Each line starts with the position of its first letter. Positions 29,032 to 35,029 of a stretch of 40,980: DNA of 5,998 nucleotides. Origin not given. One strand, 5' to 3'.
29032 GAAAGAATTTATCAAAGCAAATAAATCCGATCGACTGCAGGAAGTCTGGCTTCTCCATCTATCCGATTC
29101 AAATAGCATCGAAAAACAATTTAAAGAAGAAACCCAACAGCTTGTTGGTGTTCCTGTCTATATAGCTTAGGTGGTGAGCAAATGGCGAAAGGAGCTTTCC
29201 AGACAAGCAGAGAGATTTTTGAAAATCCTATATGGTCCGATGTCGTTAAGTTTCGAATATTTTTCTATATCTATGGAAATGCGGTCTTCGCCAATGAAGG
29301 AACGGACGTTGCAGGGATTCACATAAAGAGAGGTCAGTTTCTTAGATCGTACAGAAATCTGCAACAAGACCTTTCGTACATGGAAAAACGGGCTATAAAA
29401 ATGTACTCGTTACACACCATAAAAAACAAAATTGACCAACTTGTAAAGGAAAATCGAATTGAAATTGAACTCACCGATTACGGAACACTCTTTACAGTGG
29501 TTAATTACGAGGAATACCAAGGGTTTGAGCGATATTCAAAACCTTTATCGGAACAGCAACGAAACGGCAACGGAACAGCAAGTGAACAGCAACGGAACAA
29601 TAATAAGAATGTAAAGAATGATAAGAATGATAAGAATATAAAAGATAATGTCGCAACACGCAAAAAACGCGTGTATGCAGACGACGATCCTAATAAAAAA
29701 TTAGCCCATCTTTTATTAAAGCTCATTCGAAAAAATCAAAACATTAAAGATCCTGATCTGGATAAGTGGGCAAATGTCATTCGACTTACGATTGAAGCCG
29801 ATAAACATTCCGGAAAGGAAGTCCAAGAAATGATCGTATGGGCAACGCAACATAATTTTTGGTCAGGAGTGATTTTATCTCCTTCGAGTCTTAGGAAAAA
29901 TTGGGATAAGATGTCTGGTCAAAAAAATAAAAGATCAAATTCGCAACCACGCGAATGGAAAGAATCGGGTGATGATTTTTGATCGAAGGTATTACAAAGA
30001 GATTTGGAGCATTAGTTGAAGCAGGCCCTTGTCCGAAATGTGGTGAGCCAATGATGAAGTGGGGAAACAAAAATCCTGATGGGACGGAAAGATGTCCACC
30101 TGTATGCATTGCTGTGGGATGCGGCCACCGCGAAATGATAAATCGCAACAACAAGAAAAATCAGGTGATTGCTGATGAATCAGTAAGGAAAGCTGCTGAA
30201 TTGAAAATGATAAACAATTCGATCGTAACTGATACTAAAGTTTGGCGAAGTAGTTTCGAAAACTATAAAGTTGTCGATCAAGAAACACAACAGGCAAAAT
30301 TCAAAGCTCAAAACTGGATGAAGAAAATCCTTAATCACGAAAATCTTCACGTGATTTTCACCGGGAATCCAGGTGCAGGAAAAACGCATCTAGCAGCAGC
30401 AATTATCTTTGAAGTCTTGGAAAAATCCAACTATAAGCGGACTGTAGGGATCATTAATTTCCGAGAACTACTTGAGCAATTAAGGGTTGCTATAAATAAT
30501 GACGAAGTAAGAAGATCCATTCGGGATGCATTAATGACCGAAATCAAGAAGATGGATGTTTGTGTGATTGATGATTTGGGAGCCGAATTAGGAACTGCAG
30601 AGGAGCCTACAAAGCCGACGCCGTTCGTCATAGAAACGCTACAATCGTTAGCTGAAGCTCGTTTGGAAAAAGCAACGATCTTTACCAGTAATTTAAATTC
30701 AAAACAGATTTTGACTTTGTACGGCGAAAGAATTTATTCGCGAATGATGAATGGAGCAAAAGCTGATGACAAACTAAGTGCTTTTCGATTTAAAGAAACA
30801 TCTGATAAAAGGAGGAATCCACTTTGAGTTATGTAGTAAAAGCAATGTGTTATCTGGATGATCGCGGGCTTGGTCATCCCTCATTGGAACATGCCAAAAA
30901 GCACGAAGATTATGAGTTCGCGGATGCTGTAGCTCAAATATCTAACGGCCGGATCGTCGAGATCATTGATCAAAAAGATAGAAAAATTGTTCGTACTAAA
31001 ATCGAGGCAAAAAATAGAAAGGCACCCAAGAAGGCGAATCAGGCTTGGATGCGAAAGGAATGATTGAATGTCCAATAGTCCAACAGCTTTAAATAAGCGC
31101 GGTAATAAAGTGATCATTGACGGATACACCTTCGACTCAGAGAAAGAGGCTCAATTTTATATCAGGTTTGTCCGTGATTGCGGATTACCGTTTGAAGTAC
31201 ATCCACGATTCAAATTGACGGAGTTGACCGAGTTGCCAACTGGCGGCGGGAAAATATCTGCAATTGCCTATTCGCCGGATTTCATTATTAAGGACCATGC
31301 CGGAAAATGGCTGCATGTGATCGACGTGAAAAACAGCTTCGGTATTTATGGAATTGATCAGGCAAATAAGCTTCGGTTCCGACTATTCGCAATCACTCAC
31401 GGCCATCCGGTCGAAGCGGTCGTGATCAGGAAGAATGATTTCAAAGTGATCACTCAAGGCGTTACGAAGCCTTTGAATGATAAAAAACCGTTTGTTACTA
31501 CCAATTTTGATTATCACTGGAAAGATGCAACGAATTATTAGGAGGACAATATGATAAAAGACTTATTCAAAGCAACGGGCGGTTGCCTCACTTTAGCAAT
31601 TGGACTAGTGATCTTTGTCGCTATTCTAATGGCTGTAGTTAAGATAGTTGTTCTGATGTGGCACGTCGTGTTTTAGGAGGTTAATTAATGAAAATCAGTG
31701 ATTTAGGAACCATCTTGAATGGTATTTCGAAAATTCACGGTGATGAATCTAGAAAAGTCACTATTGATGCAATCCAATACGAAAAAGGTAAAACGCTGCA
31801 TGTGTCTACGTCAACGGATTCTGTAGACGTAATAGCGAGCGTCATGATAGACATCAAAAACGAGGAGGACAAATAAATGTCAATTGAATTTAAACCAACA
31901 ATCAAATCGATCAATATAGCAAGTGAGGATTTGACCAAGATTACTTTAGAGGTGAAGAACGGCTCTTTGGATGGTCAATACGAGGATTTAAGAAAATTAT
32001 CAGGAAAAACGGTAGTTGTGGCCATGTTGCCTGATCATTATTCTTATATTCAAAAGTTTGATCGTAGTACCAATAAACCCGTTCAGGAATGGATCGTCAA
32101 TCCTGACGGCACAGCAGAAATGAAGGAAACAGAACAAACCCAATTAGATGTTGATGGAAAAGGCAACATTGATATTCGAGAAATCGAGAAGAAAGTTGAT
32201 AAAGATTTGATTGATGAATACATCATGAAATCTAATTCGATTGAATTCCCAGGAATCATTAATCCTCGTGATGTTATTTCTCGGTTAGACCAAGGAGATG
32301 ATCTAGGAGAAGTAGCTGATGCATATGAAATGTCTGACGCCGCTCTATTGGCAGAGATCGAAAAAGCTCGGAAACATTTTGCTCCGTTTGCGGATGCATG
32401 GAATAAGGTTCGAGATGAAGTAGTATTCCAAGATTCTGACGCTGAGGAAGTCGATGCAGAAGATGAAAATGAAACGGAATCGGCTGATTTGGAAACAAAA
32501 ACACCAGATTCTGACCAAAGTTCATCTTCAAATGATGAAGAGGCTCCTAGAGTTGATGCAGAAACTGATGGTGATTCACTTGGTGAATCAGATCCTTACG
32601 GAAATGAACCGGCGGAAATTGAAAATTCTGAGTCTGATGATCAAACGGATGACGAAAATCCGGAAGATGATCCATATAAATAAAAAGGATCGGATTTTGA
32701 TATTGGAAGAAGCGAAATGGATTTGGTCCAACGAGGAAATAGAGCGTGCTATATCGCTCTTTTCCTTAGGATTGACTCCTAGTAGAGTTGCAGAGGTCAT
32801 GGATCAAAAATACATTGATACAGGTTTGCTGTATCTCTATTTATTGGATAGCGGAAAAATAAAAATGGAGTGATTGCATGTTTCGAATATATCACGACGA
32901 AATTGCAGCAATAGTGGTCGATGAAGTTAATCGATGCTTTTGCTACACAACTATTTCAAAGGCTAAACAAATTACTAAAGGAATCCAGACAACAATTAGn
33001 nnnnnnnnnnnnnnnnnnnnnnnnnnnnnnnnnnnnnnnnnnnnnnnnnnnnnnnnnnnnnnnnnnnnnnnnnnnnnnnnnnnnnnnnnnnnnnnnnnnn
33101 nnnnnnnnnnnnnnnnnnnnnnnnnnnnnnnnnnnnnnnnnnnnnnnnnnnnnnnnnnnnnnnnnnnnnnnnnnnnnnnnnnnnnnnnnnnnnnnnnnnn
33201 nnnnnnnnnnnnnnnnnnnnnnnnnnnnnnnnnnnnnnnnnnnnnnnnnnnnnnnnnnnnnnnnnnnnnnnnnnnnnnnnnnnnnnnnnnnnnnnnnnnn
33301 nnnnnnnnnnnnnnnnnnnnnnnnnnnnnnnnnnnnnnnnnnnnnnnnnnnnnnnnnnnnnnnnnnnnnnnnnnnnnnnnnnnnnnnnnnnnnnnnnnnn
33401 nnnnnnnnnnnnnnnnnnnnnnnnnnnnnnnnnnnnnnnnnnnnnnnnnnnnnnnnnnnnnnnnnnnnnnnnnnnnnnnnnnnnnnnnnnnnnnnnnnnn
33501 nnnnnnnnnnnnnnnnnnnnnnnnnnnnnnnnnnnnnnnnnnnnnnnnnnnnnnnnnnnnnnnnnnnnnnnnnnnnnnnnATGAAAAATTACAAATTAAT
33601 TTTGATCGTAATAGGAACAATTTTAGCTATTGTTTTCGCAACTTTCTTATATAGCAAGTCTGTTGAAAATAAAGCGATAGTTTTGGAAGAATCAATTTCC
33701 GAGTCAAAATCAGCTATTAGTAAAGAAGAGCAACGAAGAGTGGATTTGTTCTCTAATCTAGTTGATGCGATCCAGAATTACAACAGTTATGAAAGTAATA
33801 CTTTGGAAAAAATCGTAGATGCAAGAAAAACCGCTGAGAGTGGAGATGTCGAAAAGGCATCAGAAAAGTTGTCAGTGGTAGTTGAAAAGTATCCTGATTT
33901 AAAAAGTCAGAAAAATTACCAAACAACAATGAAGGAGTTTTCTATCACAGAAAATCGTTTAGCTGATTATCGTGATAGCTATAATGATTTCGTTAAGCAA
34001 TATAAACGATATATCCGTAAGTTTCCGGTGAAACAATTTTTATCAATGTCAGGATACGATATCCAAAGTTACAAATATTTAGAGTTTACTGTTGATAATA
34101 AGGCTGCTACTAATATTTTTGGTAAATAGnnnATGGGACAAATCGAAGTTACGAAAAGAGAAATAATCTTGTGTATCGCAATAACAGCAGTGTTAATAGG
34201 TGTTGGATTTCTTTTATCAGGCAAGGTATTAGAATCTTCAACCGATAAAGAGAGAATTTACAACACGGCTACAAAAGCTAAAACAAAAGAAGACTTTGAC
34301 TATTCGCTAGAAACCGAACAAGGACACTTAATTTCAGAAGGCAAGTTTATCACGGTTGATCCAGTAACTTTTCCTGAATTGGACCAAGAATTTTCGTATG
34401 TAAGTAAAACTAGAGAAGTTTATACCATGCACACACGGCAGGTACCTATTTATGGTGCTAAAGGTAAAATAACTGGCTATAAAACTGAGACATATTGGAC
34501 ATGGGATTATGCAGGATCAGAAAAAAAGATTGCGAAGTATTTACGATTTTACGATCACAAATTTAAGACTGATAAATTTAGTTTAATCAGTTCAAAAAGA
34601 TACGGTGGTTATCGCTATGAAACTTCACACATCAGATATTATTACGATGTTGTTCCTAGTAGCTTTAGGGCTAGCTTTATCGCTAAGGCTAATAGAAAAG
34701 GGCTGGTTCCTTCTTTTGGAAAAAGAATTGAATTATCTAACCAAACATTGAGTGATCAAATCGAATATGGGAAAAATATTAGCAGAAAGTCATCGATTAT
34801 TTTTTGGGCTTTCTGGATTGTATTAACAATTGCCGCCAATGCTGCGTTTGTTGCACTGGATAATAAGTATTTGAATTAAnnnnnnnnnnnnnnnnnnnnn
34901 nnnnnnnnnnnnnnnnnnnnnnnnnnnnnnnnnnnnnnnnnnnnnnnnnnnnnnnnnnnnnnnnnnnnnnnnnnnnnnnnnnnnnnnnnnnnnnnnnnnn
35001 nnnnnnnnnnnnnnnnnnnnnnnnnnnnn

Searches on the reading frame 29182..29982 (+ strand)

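Call 80: search_protein_families(library=pfam, proteins=[window:29182-29982:+], max_evalue=0.01)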
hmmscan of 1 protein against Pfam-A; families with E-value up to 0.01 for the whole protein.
window:29182-29982:+ (266 aa): 1 family
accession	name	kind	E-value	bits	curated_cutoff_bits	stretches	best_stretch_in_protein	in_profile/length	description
PF11337.13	DUF3139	-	0.0049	17.9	27.3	0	107-172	28-79/83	Protein of unknown function (DUF3139)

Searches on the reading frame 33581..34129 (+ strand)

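Call 63: search_protein_families(library=phrogs, proteins=[window:33581-34129:+], max_evalue=0.001)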
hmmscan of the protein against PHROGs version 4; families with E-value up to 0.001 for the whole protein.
window:33581-34129:+ (182 aa): 1 family
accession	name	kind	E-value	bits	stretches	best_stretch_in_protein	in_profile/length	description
phrog_1383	-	head and packaging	4.2e-32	112.2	1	3-176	4-182/187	virion structural protein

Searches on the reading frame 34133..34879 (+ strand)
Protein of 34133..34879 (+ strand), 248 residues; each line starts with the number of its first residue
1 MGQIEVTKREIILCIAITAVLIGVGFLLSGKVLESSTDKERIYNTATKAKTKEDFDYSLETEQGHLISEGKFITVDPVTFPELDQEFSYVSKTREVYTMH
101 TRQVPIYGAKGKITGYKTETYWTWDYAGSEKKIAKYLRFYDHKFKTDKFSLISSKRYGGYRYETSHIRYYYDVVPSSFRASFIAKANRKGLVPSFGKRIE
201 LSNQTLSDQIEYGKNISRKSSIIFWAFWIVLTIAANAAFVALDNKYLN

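Call 63: search_protein_families(library=phrogs, proteins=[window:34133-34879:+], max_evalue=0.001)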
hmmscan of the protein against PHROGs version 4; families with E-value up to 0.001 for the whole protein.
window:34133-34879:+ (248 aa): 1 family
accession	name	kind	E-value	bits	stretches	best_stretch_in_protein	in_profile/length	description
phrog_3886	-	unknown function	5.8e-60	203.7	1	1-247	3-262/263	-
